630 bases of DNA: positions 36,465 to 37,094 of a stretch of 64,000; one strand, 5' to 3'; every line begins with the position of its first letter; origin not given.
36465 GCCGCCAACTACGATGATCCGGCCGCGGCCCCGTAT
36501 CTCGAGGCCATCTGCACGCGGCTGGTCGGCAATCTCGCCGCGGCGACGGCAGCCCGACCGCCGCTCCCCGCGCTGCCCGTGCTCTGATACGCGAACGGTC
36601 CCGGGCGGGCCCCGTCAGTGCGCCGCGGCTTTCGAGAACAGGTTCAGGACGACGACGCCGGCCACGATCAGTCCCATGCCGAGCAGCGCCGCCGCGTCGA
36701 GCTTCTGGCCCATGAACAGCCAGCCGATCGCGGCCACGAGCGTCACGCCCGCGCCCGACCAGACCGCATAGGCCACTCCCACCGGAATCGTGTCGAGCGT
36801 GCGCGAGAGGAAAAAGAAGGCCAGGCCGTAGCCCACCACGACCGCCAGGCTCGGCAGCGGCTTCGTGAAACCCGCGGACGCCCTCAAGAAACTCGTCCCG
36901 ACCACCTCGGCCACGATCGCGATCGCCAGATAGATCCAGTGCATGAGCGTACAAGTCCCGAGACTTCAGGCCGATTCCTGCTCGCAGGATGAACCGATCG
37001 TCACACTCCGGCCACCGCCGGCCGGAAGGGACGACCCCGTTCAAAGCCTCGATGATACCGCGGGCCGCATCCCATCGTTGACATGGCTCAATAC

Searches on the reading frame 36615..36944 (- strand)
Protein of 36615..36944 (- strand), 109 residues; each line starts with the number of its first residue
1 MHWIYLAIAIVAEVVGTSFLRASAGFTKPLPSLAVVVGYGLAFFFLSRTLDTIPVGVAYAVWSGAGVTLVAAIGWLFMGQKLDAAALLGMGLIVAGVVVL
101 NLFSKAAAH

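Call 6: search_protein_families(library=pfam, proteins=[window:36615-36944:-], max_evalue=0.01)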
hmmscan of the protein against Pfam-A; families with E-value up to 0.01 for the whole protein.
window:36615-36944:- (109 aa): 2 families
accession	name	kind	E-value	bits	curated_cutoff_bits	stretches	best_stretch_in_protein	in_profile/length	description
PF00893.25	Multi_Drug_Res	-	2.8e-31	108.3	23.7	1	1-93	1-93/93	Small Multidrug Resistance protein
PF00892.27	EamA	-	0.00042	21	28.2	1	33-101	67-134/135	EamA-like transporter family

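Call 16: find_encoding_contigs(protein=window:36615-36944:-, flank=10000, max_places=10)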
Protein window:36615-36944:- (109 aa): 22 contigs read that carry it; 10 places shown.
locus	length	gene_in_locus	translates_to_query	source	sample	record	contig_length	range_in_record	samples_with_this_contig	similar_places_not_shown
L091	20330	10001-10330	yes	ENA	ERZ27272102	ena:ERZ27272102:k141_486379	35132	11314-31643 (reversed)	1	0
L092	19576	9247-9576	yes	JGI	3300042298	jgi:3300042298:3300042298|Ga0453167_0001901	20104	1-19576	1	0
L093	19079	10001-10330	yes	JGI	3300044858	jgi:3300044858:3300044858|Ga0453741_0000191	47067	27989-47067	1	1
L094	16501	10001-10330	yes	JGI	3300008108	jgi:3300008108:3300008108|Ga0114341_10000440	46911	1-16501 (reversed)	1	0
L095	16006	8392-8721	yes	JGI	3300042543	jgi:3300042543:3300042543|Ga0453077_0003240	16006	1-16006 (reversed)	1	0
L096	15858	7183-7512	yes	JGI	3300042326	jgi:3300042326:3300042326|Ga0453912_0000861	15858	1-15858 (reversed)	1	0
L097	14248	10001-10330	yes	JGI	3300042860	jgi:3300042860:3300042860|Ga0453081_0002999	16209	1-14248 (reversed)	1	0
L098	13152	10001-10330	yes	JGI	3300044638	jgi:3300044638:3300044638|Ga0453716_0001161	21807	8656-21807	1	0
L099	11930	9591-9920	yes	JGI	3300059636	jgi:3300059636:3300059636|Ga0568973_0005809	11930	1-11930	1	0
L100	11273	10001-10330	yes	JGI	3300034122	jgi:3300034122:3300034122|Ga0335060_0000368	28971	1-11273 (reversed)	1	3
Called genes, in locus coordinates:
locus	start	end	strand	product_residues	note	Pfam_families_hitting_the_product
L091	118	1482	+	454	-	PF03781:FGE-sulfatase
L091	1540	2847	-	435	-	PF02746:MR_MLE_N, PF13378:MR_MLE_C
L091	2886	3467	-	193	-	PF00578:AhpC-TSA, PF08534:Redoxin, PF00085:Thioredoxin (weak), PF13905:Thioredoxin_8 (weak)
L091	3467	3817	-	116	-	PF02261:Asp_decarbox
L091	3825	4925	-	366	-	PF10282:Lactonase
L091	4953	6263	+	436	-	PF07690:MFS_1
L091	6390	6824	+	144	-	PF24273:TRASH_HVO_1752_C (faint)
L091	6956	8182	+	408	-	PF02684:LpxB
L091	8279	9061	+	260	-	PF02163:Peptidase_M50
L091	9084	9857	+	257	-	-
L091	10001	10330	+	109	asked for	PF00893:Multi_Drug_Res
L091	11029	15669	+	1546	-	-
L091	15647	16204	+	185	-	-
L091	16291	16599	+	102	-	-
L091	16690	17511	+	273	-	-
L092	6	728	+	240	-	PF03781:FGE-sulfatase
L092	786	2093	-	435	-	PF02746:MR_MLE_N, PF13378:MR_MLE_C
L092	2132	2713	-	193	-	PF00578:AhpC-TSA, PF08534:Redoxin, PF00085:Thioredoxin (weak), PF13905:Thioredoxin_8 (weak)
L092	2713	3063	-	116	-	PF02261:Asp_decarbox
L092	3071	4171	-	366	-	PF10282:Lactonase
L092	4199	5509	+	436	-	PF07690:MFS_1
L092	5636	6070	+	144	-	PF24273:TRASH_HVO_1752_C (faint)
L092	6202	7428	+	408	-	PF02684:LpxB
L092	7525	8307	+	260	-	PF02163:Peptidase_M50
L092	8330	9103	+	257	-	-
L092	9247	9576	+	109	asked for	PF00893:Multi_Drug_Res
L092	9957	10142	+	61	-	-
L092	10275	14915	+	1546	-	-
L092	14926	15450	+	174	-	-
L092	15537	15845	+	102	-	-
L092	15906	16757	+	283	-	-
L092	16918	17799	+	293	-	-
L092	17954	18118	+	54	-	-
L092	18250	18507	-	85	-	-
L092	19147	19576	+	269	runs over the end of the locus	-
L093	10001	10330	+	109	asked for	PF00893:Multi_Drug_Res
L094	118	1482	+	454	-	PF03781:FGE-sulfatase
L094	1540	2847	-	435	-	PF02746:MR_MLE_N, PF13378:MR_MLE_C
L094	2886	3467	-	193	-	PF00578:AhpC-TSA, PF08534:Redoxin, PF00085:Thioredoxin (weak), PF13905:Thioredoxin_8 (weak)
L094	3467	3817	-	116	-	PF02261:Asp_decarbox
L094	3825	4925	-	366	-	PF10282:Lactonase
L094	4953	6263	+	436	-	PF07690:MFS_1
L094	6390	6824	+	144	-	PF24273:TRASH_HVO_1752_C (faint)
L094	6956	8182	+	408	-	PF02684:LpxB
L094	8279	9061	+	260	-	PF02163:Peptidase_M50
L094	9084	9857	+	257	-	-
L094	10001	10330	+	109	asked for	PF00893:Multi_Drug_Res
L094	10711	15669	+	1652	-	-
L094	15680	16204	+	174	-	-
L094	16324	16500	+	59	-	?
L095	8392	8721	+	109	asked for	PF00893:Multi_Drug_Res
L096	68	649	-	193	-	PF00578:AhpC-TSA, PF08534:Redoxin, PF00085:Thioredoxin (weak), PF13905:Thioredoxin_8 (weak)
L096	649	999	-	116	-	PF02261:Asp_decarbox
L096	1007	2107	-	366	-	PF10282:Lactonase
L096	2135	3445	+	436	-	PF07690:MFS_1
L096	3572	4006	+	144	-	PF24273:TRASH_HVO_1752_C (faint)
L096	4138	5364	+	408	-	PF02684:LpxB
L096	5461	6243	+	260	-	PF02163:Peptidase_M50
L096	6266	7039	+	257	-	-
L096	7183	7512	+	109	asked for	PF00893:Multi_Drug_Res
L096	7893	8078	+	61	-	-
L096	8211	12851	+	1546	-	-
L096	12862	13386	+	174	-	-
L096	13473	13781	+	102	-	-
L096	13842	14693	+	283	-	-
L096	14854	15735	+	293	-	-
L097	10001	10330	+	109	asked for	PF00893:Multi_Drug_Res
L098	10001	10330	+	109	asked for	PF00893:Multi_Drug_Res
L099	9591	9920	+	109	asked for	PF00893:Multi_Drug_Res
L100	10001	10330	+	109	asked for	PF00893:Multi_Drug_Res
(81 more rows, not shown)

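Call 23: find_homologous_proteins(query=L094:10711-15669:+, max_evalue=0.00001)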
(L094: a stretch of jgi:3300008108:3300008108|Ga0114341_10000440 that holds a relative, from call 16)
Query L094:10711-15669:+ (1652 aa): 26 proteins with E <= 0.00001 among 8000 candidates.
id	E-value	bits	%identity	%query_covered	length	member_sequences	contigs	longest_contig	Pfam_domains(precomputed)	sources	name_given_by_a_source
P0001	0.0e+0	3442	100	94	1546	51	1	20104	-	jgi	jgi:hypothetical protein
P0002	1.4e-183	631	43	47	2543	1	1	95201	PF03160.21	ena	-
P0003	8.2e-142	493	77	19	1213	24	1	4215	PF05990.19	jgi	jgi:hypothetical protein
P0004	1.3e-135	472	68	20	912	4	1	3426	-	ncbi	ncbi:MAG: hypothetical protein ACK5SI_04840 [Planctomycetia bacterium]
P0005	1.5e-135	472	70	20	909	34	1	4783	-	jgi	jgi:hypothetical protein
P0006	1.8e-128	448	85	15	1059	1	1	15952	PF10720.15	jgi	jgi:hypothetical protein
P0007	2.9e-124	434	63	22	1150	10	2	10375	-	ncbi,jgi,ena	ncbi:MAG: hypothetical protein ACK6CT_13385 [Planctomycetia bacterium]|jgi:hypothetical protein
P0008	8.8e-121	423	61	22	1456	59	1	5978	-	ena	-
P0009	2.5e-118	415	63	22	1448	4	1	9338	-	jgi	-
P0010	2.6e-115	405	64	20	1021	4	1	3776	PF10720.15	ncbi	-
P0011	2.9e-63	232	63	12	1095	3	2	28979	-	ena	-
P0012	1.2e-56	210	79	8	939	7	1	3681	PF10720.15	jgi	jgi:hypothetical protein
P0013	2.0e-56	210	60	13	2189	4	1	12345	PF05593.20,PF25023.2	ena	-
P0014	1.3e-49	187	38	14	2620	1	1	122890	PF13229.13,PF22842.4,PF18884.6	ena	-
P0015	6.8e-48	181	67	8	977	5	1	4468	PF26363.2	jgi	-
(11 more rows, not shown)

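Call 35: search_protein_families(library=pfam, proteins=[L092:18250-18813:-, L092:18101-18343:-, L092:18090-18362:-, L092:18359-18997:-, L092:19147-19575:+, L092:17796-18221:+], max_evalue=1)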
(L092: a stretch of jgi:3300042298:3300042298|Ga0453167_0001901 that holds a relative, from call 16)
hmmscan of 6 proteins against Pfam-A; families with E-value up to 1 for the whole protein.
L092:18250-18813:- (187 aa): 2 families
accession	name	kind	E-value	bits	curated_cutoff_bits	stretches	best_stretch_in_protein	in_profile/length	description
PF14319.11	Zn_Tnp_IS91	-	2.4e-13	50.3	26.3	1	55-127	20-90/90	Transposase zinc-binding domain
PF00020.24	TNFR_c6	-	0.74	10.7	29.4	0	40-50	14-23/39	TNFR/NGFR cysteine-rich region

L092:18101-18343:- (80 aa): 3 families
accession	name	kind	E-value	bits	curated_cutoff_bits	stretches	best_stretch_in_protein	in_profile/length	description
PF13936.12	HTH_38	-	0.013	15.7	27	1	19-40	18-39/44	Helix-turn-helix domain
PF01402.27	RHH_1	-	0.056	13.9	20.5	1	22-41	12-31/39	Ribbon-helix-helix protein, copG family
PF08279.18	HTH_11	-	0.21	11.9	25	1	25-40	19-34/55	HTH domain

L092:18090-18362:- (90 aa): 0 families

L092:18359-18997:- (212 aa): 0 families

L092:19147-19575:+ (143 aa): 0 families

L092:17796-18221:+ (141 aa): 0 families

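Call 54: find_homologous_proteins(query=window:36615-36944:-, max_evalue=1e-20)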
Query window:36615-36944:- (109 aa): 5335 proteins with E <= 1e-20 among 5582 candidates; the best 120 are listed.
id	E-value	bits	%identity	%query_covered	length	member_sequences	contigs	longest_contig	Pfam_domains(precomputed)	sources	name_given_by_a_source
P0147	4.5e-57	208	94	100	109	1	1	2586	PF00893.26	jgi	-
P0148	7.0e-57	208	94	100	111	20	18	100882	PF00893.26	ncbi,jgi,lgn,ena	jgi:small multidrug resistance pump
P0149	1.1e-56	207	94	100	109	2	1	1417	PF00893.26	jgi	jgi:small multidrug resistance pump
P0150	1.1e-56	207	94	100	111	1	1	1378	PF00893.26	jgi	jgi:small multidrug resistance pump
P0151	1.2e-56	207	94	100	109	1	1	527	PF00893.26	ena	-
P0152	2.3e-56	206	94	100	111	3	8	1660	PF00893.26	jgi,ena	jgi:small multidrug resistance pump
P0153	5.6e-56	205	93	100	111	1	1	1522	PF00893.26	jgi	jgi:small multidrug resistance pump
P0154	6.9e-56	205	93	100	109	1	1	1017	PF00893.26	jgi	jgi:small multidrug resistance pump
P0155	1.4e-55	204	93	100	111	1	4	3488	PF00893.26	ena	-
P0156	1.8e-55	203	93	100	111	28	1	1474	PF00893.26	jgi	jgi:small multidrug resistance pump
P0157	1.9e-55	203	92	100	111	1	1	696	PF00893.26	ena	-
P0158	2.3e-55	203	91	100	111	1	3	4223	PF00893.26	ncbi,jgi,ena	jgi:small multidrug resistance pump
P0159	2.5e-55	203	93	100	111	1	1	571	PF00893.26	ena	-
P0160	2.9e-55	203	92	100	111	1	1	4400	PF00893.26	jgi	jgi:small multidrug resistance pump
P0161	6.6e-55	202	91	100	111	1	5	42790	PF00893.26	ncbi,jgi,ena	jgi:small multidrug resistance pump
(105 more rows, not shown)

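Call 55: find_encoding_contigs(protein=P0148, flank=6000, max_places=5)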
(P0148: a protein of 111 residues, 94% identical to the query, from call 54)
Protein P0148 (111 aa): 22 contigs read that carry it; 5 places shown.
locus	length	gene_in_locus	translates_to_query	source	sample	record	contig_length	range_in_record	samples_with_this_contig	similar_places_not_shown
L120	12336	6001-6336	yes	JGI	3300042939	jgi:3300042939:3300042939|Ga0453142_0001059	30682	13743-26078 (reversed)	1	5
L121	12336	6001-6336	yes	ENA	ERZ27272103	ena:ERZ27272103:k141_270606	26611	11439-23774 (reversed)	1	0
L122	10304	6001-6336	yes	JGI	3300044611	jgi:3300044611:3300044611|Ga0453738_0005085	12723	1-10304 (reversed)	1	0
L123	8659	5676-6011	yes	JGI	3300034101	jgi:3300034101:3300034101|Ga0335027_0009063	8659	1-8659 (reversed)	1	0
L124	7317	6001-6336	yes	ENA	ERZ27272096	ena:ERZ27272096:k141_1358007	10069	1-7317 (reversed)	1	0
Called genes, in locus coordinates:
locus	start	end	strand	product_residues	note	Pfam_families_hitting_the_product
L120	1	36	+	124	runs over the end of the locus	PF02021:UPF0102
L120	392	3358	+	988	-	PF13360:PQQ_2, PF01011:PQQ (faint), PF13570:Beta-prop_ACSF4, PF13360:PQQ_2, PF00756:Esterase, PF08450:SGL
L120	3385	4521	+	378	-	PF01261:AP_endonuc_2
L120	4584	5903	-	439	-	PF13191:AAA_16 (faint), PF00004:AAA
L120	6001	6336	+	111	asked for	PF00893:Multi_Drug_Res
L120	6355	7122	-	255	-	PF01925:TauE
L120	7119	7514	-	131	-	PF09996:DUF2237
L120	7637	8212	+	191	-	PF06175:MiaE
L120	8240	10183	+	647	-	PF00122:E1-E2_ATPase, PF00702:Hydrolase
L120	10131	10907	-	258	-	-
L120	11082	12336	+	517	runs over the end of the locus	PF01384:PHO4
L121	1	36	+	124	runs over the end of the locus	PF02021:UPF0102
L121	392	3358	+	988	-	PF13360:PQQ_2, PF01011:PQQ (faint), PF13570:Beta-prop_ACSF4, PF13360:PQQ_2, PF00756:Esterase, PF08450:SGL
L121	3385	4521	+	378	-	PF01261:AP_endonuc_2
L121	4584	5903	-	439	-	PF13191:AAA_16 (faint), PF00004:AAA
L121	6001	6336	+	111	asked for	PF00893:Multi_Drug_Res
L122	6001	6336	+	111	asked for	PF00893:Multi_Drug_Res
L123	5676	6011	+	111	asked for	PF00893:Multi_Drug_Res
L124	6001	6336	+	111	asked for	PF00893:Multi_Drug_Res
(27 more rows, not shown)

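Call 72: search_protein_families(library=ncbifam, proteins=[L094:10711-15669:+], max_evalue=0.01)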
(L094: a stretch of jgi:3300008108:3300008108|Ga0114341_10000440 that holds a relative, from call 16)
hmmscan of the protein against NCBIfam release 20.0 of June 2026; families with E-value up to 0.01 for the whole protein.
L094:10711-15669:+ (1652 aa): 0 families

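Call 73: search_protein_families(library=padloc, proteins=[L094:10711-15669:+], max_evalue=0.01)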
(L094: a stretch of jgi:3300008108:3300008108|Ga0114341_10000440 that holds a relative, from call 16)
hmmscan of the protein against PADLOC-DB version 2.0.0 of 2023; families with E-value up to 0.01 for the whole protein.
L094:10711-15669:+ (1652 aa): 0 families

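Call 74: search_solved_structures(query=L094:10711-15669:+, max_evalue=0.1)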
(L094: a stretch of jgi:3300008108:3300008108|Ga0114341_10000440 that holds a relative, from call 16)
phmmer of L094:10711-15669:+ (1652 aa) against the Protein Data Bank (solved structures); distinct sequences matched with E-value up to 0.1: 1.
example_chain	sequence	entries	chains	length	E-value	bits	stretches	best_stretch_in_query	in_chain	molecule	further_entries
4ce4_O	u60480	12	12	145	0.058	14.1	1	288-344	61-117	MRPL14 | MITORIBOSOMAL PROTEIN UL14M, MRPL14 | uL14m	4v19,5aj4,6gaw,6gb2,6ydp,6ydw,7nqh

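Call 79: find_encoding_contigs(protein=P0006, flank=8000, max_places=3)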
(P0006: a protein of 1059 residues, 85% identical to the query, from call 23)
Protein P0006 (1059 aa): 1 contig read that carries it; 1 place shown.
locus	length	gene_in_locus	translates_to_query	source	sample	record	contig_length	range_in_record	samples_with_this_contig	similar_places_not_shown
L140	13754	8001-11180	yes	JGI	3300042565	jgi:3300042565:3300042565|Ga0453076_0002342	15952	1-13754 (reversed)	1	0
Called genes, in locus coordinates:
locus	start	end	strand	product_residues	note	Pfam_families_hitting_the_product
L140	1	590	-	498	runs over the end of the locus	PF00672:HAMP (weak), PF00512:HisKA, PF02518:HATPase_c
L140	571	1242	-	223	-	PF00072:Response_reg, PF00486:Trans_reg_C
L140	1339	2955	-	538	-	PF00117:GATase, PF07722:Peptidase_C26 (faint), PF00733:Asn_synthase (weak), PF02540:NAD_synthase (weak), PF00958:GMP_synt_C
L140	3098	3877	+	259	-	PF01975:SurE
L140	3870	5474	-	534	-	PF00069:Pkinase, PF07714:PK_Tyr_Ser-Thr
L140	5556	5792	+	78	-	PF00462:Glutaredoxin (weak), PF05768:Glrx-like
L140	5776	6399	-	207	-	PF00702:Hydrolase, PF13419:HAD_2 (weak)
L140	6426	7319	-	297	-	-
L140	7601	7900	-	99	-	-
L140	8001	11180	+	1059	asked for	PF10720:DUF2515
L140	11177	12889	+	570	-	-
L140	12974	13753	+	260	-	?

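Call 80: find_encoding_contigs(protein=P0007, flank=8000, max_places=3)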
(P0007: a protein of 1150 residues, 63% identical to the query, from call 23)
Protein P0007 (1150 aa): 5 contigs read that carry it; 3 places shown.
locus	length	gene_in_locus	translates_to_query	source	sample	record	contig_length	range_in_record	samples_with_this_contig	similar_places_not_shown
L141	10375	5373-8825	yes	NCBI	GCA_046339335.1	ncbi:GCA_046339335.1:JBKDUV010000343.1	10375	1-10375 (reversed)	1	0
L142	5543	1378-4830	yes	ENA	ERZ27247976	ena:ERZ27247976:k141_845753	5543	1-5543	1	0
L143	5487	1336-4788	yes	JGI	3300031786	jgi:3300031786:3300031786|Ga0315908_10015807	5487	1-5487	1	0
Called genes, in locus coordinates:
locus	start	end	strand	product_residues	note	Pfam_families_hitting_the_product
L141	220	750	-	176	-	PF00578:AhpC-TSA, PF08534:Redoxin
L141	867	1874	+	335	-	PF01230:HIT (faint), PF01087:GalP_UDP_transf (weak), PF16268:DUF4921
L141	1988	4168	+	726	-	PF03065:Glyco_hydro_57, PF09094:AmyA-A_glucT_m, PF09095:AmyA-gluTrfs_C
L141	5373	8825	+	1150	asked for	-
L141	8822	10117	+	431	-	-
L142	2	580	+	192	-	?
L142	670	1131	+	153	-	-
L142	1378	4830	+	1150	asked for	-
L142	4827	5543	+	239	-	?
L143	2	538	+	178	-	?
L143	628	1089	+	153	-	-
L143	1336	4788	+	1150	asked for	-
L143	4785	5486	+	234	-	?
